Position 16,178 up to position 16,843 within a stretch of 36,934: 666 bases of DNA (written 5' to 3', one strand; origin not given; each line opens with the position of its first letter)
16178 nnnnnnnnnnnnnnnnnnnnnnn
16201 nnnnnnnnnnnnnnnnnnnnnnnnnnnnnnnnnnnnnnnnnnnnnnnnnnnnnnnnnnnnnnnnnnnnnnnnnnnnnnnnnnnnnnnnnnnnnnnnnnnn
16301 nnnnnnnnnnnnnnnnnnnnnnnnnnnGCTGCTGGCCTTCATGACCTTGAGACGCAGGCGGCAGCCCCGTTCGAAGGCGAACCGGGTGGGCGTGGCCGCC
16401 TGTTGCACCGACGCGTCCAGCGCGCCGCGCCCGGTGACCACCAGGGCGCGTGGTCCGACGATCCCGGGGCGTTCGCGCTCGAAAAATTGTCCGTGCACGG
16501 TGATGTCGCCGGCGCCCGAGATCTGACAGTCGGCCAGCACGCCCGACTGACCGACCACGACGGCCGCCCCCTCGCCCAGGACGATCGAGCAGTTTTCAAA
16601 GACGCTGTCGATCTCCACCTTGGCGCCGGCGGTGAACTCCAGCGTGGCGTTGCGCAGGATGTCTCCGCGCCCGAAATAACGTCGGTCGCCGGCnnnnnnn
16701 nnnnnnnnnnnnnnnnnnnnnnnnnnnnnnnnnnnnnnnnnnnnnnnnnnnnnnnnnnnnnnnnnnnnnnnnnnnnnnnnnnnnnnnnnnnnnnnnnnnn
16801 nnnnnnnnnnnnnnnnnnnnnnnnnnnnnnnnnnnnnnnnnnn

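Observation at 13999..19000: Five-gene overlapping operon with a duplicated [pentapeptide-repeat protein + bactofilin] module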

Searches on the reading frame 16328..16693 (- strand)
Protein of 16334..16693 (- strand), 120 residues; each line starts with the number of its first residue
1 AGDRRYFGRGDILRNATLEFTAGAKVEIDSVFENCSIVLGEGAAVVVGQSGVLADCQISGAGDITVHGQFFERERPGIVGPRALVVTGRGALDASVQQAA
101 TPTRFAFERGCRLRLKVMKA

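Call 45: search_solved_structures(query=A4, max_evalue=10, show_alignments=3)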
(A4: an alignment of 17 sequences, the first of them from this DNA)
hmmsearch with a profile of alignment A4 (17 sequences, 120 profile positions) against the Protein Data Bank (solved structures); distinct sequences matched with E-value up to 10: 2.
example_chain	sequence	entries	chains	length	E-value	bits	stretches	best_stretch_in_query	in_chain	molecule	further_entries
3tio_A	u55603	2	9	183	1.5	11.8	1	16-82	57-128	Protein YrdA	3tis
4mfg_A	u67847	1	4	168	2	11.4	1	26-70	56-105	Putative acyltransferase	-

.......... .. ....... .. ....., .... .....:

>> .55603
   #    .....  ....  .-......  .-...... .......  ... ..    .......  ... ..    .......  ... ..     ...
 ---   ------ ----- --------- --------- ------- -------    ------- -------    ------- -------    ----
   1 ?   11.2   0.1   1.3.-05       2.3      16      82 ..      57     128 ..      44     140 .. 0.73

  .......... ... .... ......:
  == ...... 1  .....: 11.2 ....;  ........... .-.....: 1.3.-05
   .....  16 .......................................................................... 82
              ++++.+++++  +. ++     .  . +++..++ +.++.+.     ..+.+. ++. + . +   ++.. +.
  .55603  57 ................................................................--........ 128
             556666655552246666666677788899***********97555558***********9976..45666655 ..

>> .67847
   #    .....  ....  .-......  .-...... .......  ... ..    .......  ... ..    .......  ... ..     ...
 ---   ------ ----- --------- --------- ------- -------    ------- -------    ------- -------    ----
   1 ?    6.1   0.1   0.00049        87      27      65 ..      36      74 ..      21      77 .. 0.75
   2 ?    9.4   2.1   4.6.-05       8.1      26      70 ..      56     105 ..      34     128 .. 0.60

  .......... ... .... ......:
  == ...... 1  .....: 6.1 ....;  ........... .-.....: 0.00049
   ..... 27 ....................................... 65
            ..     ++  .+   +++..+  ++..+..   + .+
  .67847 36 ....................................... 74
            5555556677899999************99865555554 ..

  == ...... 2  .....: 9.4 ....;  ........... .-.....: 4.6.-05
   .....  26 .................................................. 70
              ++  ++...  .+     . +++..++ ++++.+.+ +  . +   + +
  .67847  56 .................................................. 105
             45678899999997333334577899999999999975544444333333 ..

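Call 46: search_protein_families(library=pfam, alignment_id=A4, max_evalue=10)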
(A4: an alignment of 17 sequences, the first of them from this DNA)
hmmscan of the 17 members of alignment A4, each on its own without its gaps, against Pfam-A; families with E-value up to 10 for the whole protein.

A. member 1, seq(120 aa): 0 families

B. families by the number of members that match (of 17 scanned): 2 families
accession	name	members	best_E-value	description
PF19399.4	DUF5974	1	0.0066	Family of unknown function (DUF5974)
PF09142.17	TruB_C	1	0.011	tRNA Pseudouridine synthase II, C terminal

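Call 57: search_protein_representatives(protein=window:16334-16693:-)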
Query: 120 residues. Proteins with E-value up to 0.001 (for the whole library): 151; up to 1e-10: 124; up to 1e-30: 39. The best 150 are listed.
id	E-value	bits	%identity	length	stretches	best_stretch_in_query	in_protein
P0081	3.0e-47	175.7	68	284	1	1-119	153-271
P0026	1.2e-43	164.0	68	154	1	3-119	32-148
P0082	1.6e-42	160.4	61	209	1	4-118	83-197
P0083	3.6e-42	159.3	63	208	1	5-120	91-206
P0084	9.1e-42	158.0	63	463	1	4-117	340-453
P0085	1.4e-41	157.4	66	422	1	4-118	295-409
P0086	3.1e-41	156.2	62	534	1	3-118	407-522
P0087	1.4e-40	154.2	59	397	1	4-119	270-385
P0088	1.5e-40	154.1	62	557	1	5-118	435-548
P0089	2.0e-40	153.7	61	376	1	4-119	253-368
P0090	2.7e-40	153.2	58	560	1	2-119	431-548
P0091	1.6e-39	150.7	62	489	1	3-119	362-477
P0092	2.6e-39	150.0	58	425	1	2-118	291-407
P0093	7.5e-39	148.6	59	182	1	3-118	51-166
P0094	2.6e-38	146.8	60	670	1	4-119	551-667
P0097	5.2e-38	145.9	64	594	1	4-119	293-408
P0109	1.5e-33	131.5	54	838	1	4-119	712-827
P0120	1.6e-30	121.7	52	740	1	2-120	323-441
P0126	5.7e-29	116.7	48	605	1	2-119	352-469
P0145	6.4e-26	106.9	50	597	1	4-117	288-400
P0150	2.5e-25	105.0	54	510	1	3-117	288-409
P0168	1.1e-18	83.5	56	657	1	42-118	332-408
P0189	8.6e-14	67.8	36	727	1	2-118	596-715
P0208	2.9e-08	50.0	43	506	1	4-103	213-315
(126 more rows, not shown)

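Call 58: search_protein_families(library=pfam, proteins=[P0097, P0120, P0126, P0145, P0150, P0168, P0109, P0094, P0189, P0208], max_evalue=0.001)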
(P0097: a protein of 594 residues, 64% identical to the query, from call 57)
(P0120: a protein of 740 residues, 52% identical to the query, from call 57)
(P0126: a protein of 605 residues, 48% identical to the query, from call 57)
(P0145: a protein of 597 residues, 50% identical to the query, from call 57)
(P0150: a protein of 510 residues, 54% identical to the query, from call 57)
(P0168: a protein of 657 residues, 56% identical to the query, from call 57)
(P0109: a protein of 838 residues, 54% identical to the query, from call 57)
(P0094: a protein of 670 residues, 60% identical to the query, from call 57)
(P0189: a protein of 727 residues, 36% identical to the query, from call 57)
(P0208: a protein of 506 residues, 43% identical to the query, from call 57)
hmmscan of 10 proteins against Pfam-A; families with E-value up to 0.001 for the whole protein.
P0097 (594 aa): 5 families
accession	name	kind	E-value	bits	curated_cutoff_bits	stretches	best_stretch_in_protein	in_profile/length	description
PF00805.28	Pentapeptide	-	6.9e-53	176.2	20.2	6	22-61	1-40/40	Pentapeptide repeats (8 copies)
PF13599.13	Pentapeptide_4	-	4.4e-27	94.4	38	3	20-89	9-78/78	Pentapeptide repeat region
PF13576.12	Pentapeptide_3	-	5.5e-17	62.2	27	1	66-107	3-47/48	Pentapeptide repeats (9 copies)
PF04519.19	Bactofilin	-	1.3e-09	38.6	27.9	1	457-524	1-71/98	Polymer-forming cytoskeletal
PF25296.1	Decapeptide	-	5e-07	29.9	45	0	23-88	6-71/74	Decapeptide repeat region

P0120 (740 aa): 5 families
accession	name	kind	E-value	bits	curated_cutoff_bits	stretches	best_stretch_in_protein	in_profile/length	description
PF00805.28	Pentapeptide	-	6.5e-56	185.8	20.2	5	76-114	1-39/40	Pentapeptide repeats (8 copies)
PF13599.13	Pentapeptide_4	-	5e-21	75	38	3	157-231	2-76/78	Pentapeptide repeat region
PF13576.12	Pentapeptide_3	-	6.6e-21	74.7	27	1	79-121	2-47/48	Pentapeptide repeats (9 copies)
PF04519.19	Bactofilin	-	2.1e-11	44.3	27.9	1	481-565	1-87/98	Polymer-forming cytoskeletal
PF25296.1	Decapeptide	-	1e-07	32.1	45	0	133-183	12-62/74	Decapeptide repeat region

P0126 (605 aa): 4 families
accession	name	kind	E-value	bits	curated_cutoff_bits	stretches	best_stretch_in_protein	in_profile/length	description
PF00805.28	Pentapeptide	-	2.9e-54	180.5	20.2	7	265-302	3-40/40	Pentapeptide repeats (8 copies)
PF13576.12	Pentapeptide_3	-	1.1e-20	74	27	0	141-183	2-47/48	Pentapeptide repeats (9 copies)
PF13599.13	Pentapeptide_4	-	2.8e-19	69.4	38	2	189-257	2-70/78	Pentapeptide repeat region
PF04519.19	Bactofilin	-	6.5e-09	36.4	27.9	1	491-577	1-89/98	Polymer-forming cytoskeletal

P0145 (597 aa): 4 families
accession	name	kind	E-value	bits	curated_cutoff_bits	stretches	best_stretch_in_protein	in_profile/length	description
PF00805.28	Pentapeptide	-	1.4e-55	184.8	20.2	7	142-180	1-39/40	Pentapeptide repeats (8 copies)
PF13576.12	Pentapeptide_3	-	3e-20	72.6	27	0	82-118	10-48/48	Pentapeptide repeats (9 copies)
PF13599.13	Pentapeptide_4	-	1.5e-16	60.7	38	1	80-151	9-75/78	Pentapeptide repeat region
PF04519.19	Bactofilin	-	2.7e-13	50.4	27.9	1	424-510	1-89/98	Polymer-forming cytoskeletal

P0150 (510 aa): 4 families
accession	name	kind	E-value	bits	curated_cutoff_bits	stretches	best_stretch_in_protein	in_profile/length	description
PF00805.28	Pentapeptide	-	3e-59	196.5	20.2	6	57-96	1-40/40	Pentapeptide repeats (8 copies)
PF13599.13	Pentapeptide_4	-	5.1e-26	91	38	3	171-244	5-78/78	Pentapeptide repeat region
PF13576.12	Pentapeptide_3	-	2e-23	82.7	27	1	210-251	2-46/48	Pentapeptide repeats (9 copies)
PF25296.1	Decapeptide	-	3e-07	30.7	45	0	113-158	16-61/74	Decapeptide repeat region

P0168 (657 aa): 1 family
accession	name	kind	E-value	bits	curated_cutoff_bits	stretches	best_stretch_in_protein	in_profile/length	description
PF00805.28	Pentapeptide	-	0.00022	21.2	20.2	1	212-241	11-40/40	Pentapeptide repeats (8 copies)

P0109 (838 aa): 5 families
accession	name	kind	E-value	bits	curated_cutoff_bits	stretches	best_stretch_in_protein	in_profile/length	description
PF00805.28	Pentapeptide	-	1.2e-48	162.6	20.2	6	493-530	1-38/40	Pentapeptide repeats (8 copies)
PF13599.13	Pentapeptide_4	-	5.5e-27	94.1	38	4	454-525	7-78/78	Pentapeptide repeat region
PF13576.12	Pentapeptide_3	-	2.4e-20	72.9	27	2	475-518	1-47/48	Pentapeptide repeats (9 copies)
PF14520.12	HHH_5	-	2.7e-07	31.4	27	1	248-302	3-57/57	Helix-hairpin-helix domain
PF25296.1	Decapeptide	-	0.00011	22.5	45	0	468-520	15-67/74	Decapeptide repeat region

P0094 (670 aa): 3 families
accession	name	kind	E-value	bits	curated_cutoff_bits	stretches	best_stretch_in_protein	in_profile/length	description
PF00805.28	Pentapeptide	-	2.4e-79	260.7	20.2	11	300-338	2-40/40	Pentapeptide repeats (8 copies)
PF13599.13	Pentapeptide_4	-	6.7e-22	77.8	38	3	282-351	9-78/78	Pentapeptide repeat region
PF13576.12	Pentapeptide_3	-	7.3e-19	68.2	27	1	332-365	7-43/48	Pentapeptide repeats (9 copies)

P0189 (727 aa): 3 families
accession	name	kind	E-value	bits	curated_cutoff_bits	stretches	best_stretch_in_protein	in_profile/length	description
PF00805.28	Pentapeptide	-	1.5e-53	178.3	20.2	6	361-396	5-40/40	Pentapeptide repeats (8 copies)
PF13576.12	Pentapeptide_3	-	5.3e-24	84.6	27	3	495-537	2-47/48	Pentapeptide repeats (9 copies)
PF13599.13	Pentapeptide_4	-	6.6e-20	71.4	38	4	428-504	2-78/78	Pentapeptide repeat region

P0208 (506 aa): 3 families
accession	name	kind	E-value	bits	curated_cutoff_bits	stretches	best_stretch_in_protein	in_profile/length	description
PF00805.28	Pentapeptide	-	8.4e-34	115.2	20.2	5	143-182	1-40/40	Pentapeptide repeats (8 copies)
PF13599.13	Pentapeptide_4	-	5e-17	62.2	38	2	140-197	8-65/78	Pentapeptide repeat region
PF13576.12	Pentapeptide_3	-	1.2e-12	48.2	27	0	35-75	2-45/48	Pentapeptide repeats (9 copies)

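Call 60: find_encoding_contigs(protein=P0145, flank=4000, max_places=3)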
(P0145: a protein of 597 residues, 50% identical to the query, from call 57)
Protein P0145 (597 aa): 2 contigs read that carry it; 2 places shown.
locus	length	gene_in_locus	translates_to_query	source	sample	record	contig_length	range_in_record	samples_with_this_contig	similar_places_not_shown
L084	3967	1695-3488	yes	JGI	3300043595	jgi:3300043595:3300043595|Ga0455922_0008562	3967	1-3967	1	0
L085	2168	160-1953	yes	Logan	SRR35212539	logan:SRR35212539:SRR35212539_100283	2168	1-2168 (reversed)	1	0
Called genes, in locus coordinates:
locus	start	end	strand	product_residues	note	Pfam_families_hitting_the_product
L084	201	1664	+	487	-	PF14520:HHH_5 (weak)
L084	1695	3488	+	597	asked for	PF13576:Pentapeptide_3 (faint), PF13599:Pentapeptide_4 (faint), PF00805:Pentapeptide, PF04519:Bactofilin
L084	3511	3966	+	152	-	?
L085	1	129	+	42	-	?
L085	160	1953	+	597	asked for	PF13576:Pentapeptide_3 (faint), PF13599:Pentapeptide_4 (faint), PF00805:Pentapeptide, PF04519:Bactofilin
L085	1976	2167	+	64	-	?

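Call 61: find_encoding_contigs(protein=P0126, flank=4000, max_places=3)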
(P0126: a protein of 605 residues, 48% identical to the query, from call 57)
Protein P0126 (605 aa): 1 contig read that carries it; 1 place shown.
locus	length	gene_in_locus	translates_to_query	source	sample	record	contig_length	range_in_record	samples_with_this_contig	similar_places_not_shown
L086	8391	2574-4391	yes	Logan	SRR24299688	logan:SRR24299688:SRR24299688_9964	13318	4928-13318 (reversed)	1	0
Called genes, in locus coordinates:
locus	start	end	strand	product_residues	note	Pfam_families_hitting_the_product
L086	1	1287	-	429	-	?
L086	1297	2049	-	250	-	-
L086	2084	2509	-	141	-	-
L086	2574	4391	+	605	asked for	PF00805:Pentapeptide, PF13576:Pentapeptide_3 (faint), PF13599:Pentapeptide_4 (weak), PF00805:Pentapeptide, PF13599:Pentapeptide_4 (weak), PF00805:Pentapeptide, PF04519:Bactofilin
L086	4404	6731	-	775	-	PF00270:DEAD, PF04851:ResIII, PF00271:Helicase_C, PF16124:RecQ_Zn_bind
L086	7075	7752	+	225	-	PF20582:UPF0758_N, PF00633:HHH (weak), PF04002:RadC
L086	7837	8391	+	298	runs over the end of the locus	-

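Call 74: find_encoding_contigs(protein=P0109, flank=3000, max_places=4)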
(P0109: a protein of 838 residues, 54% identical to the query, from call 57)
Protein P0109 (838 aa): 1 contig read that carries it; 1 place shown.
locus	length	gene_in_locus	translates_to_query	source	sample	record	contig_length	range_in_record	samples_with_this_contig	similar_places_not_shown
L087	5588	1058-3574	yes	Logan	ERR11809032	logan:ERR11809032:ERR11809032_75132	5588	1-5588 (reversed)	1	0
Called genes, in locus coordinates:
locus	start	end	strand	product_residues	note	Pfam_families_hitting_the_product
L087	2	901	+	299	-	?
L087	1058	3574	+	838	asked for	PF14520:HHH_5 (weak), PF00805:Pentapeptide, PF13599:Pentapeptide_4, PF00805:Pentapeptide, PF13599:Pentapeptide_4 (weak), PF00805:Pentapeptide (weak), PF13599:Pentapeptide_4 (weak), PF00805:Pentapeptide, +1 more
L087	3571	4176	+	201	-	PF04519:Bactofilin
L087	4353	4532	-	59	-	-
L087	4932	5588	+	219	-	?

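Call 75: find_encoding_contigs(protein=P0097, flank=3000, max_places=4)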
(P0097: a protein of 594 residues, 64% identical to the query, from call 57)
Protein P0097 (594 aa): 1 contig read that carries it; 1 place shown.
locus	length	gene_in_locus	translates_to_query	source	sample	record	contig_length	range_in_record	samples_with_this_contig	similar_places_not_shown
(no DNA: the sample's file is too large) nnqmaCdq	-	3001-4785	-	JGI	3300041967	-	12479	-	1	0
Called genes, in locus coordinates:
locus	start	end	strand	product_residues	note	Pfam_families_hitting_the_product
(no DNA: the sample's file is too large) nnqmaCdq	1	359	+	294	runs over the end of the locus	-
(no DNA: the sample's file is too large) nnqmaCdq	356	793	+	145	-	PF05573:NosL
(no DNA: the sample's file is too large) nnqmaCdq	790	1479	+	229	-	PF01168:Ala_racemase_N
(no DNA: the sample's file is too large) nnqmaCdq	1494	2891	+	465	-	PF01078:Mg_chelatase (faint), PF05496:RuvB_N, PF13191:AAA_16 (faint), PF00004:AAA, PF07728:AAA_5 (faint), PF16193:AAA_assoc_2, PF12002:MgsA_C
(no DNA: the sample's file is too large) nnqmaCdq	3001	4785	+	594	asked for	PF13576:Pentapeptide_3 (faint), PF13599:Pentapeptide_4, PF25296:Decapeptide (faint), PF00805:Pentapeptide, PF04519:Bactofilin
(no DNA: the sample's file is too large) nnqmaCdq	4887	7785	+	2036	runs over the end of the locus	?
